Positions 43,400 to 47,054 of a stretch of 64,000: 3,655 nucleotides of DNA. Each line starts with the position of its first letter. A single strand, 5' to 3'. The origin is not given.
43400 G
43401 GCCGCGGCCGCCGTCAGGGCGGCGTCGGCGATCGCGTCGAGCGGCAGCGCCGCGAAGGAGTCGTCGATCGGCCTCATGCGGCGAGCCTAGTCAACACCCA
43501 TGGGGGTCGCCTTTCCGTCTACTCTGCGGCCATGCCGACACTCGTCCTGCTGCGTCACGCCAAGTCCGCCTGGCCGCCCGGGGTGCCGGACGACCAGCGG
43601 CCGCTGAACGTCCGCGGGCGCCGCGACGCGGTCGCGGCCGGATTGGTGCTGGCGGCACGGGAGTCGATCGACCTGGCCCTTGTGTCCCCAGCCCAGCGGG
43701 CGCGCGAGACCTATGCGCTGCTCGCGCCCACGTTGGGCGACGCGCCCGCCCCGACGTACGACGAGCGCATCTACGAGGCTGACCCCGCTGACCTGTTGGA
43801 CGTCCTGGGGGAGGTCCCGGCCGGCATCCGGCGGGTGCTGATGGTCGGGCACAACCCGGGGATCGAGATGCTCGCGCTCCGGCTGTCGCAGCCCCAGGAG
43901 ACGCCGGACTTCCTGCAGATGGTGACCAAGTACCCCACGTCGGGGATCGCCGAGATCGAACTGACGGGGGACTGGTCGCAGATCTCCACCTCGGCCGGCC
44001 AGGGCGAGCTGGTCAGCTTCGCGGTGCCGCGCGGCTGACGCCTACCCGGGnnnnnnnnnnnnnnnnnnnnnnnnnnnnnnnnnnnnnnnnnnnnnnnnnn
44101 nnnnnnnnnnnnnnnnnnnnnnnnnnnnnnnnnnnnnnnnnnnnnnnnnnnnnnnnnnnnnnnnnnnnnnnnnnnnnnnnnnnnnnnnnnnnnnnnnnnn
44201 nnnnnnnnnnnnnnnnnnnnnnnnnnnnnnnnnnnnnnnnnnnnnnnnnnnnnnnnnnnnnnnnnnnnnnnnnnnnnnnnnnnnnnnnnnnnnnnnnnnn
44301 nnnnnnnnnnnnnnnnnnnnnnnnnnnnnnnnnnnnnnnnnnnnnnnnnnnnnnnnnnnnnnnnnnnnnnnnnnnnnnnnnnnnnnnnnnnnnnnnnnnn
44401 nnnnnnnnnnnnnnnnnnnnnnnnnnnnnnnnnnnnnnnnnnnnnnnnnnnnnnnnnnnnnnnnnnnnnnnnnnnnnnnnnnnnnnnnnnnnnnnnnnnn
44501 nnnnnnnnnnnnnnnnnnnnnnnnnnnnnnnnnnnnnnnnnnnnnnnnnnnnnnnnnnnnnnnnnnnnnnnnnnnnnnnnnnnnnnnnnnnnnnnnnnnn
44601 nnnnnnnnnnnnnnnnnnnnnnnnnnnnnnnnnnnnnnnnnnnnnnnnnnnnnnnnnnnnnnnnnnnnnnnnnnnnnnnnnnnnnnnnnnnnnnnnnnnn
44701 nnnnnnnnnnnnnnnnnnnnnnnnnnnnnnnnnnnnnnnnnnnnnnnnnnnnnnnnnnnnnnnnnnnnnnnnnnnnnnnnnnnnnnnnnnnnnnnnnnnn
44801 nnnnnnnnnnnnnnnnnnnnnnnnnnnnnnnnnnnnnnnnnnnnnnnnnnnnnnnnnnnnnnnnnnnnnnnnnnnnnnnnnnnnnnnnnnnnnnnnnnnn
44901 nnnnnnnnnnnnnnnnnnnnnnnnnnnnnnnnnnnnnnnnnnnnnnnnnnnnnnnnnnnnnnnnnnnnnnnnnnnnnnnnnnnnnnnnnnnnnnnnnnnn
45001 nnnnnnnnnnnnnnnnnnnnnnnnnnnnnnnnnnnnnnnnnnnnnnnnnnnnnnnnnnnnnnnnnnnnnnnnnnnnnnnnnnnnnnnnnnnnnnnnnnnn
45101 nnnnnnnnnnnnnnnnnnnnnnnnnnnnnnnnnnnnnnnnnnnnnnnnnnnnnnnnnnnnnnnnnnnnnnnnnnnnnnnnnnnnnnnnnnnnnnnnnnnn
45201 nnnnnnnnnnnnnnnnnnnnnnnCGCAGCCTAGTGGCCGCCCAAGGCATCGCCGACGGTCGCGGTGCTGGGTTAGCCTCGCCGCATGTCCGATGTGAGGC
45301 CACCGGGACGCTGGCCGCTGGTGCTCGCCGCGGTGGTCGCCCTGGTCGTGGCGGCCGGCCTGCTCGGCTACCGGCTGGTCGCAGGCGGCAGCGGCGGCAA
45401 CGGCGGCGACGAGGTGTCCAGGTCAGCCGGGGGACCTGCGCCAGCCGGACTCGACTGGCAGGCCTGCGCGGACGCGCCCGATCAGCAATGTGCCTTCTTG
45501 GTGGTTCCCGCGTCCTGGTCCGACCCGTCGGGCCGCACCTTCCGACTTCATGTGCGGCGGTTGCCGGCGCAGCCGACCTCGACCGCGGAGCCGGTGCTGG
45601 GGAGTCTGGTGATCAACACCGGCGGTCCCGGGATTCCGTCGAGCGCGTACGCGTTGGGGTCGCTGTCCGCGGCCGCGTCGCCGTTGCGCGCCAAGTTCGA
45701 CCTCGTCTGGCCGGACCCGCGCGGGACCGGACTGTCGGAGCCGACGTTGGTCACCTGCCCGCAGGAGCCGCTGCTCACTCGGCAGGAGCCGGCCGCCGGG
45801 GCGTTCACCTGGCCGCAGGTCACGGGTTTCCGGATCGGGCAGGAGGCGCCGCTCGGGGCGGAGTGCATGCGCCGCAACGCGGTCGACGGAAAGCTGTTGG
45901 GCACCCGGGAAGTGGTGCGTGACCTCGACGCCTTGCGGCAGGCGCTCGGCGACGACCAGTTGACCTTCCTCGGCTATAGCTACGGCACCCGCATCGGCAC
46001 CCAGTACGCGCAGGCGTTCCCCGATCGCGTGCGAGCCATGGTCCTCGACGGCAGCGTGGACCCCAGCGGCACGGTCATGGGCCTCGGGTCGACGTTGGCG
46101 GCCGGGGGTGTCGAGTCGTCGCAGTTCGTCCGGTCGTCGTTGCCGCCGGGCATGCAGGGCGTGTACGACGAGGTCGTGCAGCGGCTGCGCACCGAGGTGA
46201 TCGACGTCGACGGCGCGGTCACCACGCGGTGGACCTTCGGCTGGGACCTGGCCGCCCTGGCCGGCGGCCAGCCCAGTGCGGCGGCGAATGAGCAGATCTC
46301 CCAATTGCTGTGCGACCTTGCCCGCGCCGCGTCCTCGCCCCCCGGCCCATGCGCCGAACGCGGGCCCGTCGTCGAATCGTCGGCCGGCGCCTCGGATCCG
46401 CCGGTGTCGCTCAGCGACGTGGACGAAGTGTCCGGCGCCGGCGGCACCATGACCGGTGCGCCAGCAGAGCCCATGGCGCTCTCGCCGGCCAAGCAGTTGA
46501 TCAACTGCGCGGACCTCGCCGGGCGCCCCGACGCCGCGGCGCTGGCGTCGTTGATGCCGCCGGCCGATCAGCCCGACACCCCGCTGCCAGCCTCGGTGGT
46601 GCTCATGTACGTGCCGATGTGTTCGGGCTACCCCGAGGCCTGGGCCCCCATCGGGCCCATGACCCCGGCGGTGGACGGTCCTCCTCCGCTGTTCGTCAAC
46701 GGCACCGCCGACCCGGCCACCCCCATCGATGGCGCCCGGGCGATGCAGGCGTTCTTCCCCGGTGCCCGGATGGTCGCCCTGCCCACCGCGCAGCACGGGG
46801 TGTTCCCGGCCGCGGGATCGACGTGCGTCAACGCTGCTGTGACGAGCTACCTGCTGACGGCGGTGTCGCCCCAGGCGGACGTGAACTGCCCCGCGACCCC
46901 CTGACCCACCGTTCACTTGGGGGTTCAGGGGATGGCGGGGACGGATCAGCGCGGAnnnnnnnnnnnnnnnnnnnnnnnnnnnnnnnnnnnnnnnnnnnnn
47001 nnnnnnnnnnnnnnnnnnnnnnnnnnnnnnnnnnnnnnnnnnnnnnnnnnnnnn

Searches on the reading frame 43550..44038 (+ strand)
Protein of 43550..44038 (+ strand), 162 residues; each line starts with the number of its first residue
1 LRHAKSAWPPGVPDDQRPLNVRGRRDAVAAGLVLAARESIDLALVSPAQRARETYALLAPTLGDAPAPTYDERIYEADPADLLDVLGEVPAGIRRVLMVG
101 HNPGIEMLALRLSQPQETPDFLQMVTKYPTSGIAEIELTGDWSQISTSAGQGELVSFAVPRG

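Call 13: search_protein_families(library=pfam, proteins=[window:43550-44038:+], max_evalue=0.001)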
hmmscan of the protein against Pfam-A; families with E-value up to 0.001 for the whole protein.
window:43550-44038:+ (162 aa): 1 family
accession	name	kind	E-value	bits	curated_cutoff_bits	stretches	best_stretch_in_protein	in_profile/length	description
PF00300.27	His_Phos_1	-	1.4e-08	35.1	21.7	1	1-78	4-81/194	Histidine phosphatase superfamily (branch 1)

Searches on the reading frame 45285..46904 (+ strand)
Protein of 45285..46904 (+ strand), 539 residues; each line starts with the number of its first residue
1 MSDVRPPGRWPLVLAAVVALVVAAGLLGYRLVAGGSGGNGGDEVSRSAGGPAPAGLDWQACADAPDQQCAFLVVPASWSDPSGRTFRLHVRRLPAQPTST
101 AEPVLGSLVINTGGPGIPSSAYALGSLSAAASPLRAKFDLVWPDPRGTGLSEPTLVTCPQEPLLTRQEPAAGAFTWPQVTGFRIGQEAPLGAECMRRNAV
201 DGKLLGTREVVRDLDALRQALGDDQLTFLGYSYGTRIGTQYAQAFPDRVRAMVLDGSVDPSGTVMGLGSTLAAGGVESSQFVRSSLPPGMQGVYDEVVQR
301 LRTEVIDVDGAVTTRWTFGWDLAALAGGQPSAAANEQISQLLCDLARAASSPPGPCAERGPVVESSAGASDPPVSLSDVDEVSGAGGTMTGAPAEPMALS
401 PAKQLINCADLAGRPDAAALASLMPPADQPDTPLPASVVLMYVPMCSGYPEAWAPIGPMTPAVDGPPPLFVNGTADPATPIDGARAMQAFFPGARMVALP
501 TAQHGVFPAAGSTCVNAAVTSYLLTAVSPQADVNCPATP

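Call 13: search_protein_families(library=pfam, proteins=[window:45285-46904:+], max_evalue=0.001)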
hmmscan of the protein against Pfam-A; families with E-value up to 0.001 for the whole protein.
window:45285-46904:+ (539 aa): 2 families
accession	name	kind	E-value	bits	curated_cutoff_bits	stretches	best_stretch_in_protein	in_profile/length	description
PF00561.26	Abhydrolase_1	-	1.3e-22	81.1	25.8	1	108-261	3-103/245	alpha/beta hydrolase fold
PF08386.16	Abhydrolase_4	-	7e-18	65.1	21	1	440-535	8-103/103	TAP-like protein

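Call 60: search_protein_families(library=ncbifam, proteins=[window:45285-46904:+], max_evalue=0.001)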
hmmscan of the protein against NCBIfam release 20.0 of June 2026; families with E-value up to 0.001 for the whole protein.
window:45285-46904:+ (539 aa): 7 families
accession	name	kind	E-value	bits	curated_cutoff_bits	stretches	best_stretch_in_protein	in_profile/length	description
TIGR02427.1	protocat_pcaD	equivalog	5e-08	32.6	255.85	0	467-518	195-245/251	3-oxoadipate enol-lactonase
NF051488.1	bifunc_PcaDC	exception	5.8e-08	32.3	390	0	467-518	195-245/375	bifunctional 3-oxoadipate enol-lactonase/4-carboxymuconolactone decarboxylase PcaDC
TIGR01250.1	pro_imino_pep_2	subfamily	6.6e-06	25.9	167.65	1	201-259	73-131/288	proline iminopeptidase-family hydrolase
TIGR01249.1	pro_imino_pep_1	equivalog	7.7e-06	25.3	259.75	1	207-256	78-127/307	prolyl aminopeptidase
TIGR03695.1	menH_SHCHC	equivalog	8.7e-06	25.3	208.55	1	206-257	52-104/252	2-succinyl-6-hydroxy-2,4-cyclohexadiene-1-carboxylate synthase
NF006449.0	PRK08775.1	equivalog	0.00012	21.1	296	1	210-254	124-169/344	homoserine O-succinyltransferase MetX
NF051487.1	bifunc_PcaCD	exception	0.00037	19.7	430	0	208-256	222-270/413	bifunctional 4-carboxymuconolactone decarboxylase/3-oxoadipate enol-lactonase PcaCD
